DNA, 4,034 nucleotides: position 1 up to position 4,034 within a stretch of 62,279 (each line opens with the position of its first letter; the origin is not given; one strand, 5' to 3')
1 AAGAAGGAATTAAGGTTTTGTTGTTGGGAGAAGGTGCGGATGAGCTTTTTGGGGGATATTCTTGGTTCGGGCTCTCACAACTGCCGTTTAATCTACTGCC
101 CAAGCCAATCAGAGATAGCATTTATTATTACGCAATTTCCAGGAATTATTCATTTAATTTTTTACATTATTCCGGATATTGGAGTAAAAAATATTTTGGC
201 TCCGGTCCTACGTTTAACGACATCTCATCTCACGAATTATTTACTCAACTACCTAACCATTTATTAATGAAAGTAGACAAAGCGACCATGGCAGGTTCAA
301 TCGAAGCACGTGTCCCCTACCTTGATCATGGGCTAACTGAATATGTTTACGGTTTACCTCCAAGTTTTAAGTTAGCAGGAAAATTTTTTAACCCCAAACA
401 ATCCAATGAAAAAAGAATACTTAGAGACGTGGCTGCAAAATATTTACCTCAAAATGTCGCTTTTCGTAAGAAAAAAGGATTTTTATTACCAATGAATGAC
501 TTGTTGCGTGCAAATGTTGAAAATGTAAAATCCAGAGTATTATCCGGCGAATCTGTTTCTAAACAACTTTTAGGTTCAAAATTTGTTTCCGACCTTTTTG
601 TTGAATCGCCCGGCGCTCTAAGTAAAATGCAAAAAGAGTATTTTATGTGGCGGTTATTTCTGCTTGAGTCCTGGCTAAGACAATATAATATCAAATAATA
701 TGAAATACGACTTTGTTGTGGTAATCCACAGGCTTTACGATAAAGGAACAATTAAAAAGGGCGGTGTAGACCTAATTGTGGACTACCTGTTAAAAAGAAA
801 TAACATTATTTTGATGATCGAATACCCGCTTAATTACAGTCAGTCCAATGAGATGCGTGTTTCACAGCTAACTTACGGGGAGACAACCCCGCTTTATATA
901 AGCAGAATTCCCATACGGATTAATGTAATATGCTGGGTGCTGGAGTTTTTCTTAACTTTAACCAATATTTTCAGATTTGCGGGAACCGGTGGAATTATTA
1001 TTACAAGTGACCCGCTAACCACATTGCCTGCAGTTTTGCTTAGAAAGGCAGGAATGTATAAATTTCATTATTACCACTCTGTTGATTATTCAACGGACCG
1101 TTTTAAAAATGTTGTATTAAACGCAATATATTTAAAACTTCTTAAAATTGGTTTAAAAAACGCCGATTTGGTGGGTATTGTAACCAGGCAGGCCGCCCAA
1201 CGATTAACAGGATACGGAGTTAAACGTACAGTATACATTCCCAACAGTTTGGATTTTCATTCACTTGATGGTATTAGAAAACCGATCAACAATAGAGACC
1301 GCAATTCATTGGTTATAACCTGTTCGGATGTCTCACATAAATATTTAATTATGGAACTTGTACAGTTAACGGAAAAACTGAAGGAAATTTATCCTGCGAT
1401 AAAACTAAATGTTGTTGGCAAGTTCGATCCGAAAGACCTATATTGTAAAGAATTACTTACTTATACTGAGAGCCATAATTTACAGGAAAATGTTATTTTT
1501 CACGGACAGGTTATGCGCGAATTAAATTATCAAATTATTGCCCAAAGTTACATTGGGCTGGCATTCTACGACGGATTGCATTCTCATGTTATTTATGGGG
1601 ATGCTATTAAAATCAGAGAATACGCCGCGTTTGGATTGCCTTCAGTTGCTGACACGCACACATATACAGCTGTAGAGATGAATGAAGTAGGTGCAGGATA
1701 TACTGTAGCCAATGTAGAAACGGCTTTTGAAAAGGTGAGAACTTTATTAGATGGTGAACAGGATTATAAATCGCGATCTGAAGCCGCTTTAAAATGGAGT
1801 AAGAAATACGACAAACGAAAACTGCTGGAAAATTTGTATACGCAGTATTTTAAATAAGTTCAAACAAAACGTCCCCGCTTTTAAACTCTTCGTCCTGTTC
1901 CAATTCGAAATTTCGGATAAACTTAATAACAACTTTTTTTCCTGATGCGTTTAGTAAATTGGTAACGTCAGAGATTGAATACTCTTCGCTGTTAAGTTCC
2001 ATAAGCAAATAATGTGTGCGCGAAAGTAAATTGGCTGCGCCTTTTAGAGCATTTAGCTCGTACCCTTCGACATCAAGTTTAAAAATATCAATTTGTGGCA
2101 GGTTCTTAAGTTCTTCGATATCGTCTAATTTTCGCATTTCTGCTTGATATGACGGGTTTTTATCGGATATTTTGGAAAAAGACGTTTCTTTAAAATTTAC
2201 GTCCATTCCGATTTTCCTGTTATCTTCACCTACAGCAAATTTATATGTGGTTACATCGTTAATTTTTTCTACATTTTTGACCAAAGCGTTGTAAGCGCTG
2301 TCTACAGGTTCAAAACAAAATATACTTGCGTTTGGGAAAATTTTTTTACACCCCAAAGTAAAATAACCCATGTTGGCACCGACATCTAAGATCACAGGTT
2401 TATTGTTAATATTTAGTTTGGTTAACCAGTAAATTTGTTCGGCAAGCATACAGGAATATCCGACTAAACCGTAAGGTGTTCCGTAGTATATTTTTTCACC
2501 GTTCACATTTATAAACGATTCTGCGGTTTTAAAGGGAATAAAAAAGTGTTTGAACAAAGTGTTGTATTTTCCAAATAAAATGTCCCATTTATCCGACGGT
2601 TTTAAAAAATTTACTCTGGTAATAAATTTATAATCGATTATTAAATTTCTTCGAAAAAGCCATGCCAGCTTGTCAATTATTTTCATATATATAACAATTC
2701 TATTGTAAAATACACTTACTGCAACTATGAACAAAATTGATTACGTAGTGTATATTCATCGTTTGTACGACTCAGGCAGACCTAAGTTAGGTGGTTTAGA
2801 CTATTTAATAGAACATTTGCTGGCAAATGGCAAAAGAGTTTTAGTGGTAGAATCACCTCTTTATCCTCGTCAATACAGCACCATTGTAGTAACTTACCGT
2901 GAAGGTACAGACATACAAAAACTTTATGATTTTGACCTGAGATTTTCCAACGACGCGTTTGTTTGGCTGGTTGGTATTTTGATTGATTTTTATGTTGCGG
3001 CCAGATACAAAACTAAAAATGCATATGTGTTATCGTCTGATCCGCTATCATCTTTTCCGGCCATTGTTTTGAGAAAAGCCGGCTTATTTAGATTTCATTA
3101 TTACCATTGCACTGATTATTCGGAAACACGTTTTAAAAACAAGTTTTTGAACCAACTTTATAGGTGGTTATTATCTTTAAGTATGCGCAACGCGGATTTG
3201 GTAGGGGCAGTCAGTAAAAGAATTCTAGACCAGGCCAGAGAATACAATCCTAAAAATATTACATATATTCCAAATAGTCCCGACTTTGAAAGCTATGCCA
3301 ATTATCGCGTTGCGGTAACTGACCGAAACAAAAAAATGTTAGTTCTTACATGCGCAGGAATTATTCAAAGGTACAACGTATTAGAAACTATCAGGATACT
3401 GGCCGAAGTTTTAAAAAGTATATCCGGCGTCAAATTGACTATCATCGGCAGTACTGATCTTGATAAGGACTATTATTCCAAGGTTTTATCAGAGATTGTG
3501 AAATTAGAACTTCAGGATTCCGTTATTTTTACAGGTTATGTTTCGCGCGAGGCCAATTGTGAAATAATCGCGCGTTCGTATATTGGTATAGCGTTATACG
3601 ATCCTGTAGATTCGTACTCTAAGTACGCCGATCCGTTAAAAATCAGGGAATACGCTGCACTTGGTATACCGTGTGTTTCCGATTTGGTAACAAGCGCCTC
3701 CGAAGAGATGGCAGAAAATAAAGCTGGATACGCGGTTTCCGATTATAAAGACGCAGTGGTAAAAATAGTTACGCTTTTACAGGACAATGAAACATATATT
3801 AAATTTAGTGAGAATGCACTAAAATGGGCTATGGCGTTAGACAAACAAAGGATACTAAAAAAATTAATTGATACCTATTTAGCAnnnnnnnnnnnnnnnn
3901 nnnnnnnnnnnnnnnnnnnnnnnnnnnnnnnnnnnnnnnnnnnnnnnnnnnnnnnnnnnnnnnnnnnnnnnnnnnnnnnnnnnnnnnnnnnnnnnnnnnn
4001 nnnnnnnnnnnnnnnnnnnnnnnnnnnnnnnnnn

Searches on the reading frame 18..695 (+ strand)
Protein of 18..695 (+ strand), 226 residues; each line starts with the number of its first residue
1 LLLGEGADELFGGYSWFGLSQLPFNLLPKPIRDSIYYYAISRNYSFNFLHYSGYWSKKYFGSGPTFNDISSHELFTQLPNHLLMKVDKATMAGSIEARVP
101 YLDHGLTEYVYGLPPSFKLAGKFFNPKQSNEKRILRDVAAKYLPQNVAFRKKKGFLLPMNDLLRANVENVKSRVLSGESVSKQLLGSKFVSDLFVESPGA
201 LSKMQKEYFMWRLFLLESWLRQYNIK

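Call 36: search_protein_families(library=pfam, proteins=[window:18-695:+], max_evalue=5)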
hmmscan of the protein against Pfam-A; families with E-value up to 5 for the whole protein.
window:18-695:+ (226 aa): 1 family
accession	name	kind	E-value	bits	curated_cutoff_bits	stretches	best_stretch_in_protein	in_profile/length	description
PF00733.27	Asn_synthase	-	1.1e-34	121.1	21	1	1-221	122-354/354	Asparagine synthase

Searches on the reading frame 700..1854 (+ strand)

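Call 8: search_protein_families(library=pfam, proteins=[window:700-1854:+], max_evalue=0.001)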
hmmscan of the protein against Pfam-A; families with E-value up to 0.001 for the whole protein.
window:700-1854:+ (385 aa): 3 families
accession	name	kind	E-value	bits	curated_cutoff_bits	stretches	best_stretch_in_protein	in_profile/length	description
PF00534.26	Glycos_transf_1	-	2.1e-07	31.1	26.4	1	193-366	6-172/172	Glycosyl transferases group 1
PF13692.12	Glyco_trans_1_4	-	3e-06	28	27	1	214-351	18-141/142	Glycosyl transferases group 1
PF13439.12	Glyco_transf_4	-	4e-05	24.1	28.5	1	99-185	75-167/170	Glycosyltransferase Family 4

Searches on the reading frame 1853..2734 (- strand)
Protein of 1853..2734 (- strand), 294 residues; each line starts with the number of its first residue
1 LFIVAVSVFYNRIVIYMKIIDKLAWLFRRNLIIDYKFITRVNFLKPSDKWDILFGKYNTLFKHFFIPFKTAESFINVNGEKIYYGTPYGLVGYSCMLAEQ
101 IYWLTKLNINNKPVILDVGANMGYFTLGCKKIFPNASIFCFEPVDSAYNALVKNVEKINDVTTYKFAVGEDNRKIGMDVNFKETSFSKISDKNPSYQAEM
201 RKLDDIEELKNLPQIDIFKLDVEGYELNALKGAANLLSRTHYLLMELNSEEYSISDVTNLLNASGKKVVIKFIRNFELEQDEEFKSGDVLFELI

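Call 8: search_protein_families(library=pfam, proteins=[window:1853-2734:-], max_evalue=0.001)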
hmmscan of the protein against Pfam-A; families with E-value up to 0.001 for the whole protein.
window:1853-2734:- (294 aa): 1 family
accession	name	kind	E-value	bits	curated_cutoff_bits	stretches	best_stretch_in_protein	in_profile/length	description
PF05050.19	Methyltransf_21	-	3.4e-13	50.5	22.7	1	117-263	1-168/173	Methyltransferase FkbM domain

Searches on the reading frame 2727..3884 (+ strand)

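Call 8: search_protein_families(library=pfam, proteins=[window:2727-3884:+], max_evalue=0.001)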
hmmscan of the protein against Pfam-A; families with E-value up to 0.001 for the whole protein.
window:2727-3884:+ (386 aa): 4 families
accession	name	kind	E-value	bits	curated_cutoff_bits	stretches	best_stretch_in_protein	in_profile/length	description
PF00534.26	Glycos_transf_1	-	1.8e-12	47.6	26.4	1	199-367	11-172/172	Glycosyl transferases group 1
PF13692.12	Glyco_trans_1_4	-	4.5e-10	40.4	27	1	208-353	5-142/142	Glycosyl transferases group 1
PF13439.12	Glyco_transf_4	-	3.9e-08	34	28.5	1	26-184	10-165/170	Glycosyltransferase Family 4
PF13579.12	Glyco_trans_4_4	-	4.4e-05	24.3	29.7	1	101-183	75-157/158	Glycosyl transferase 4-like domain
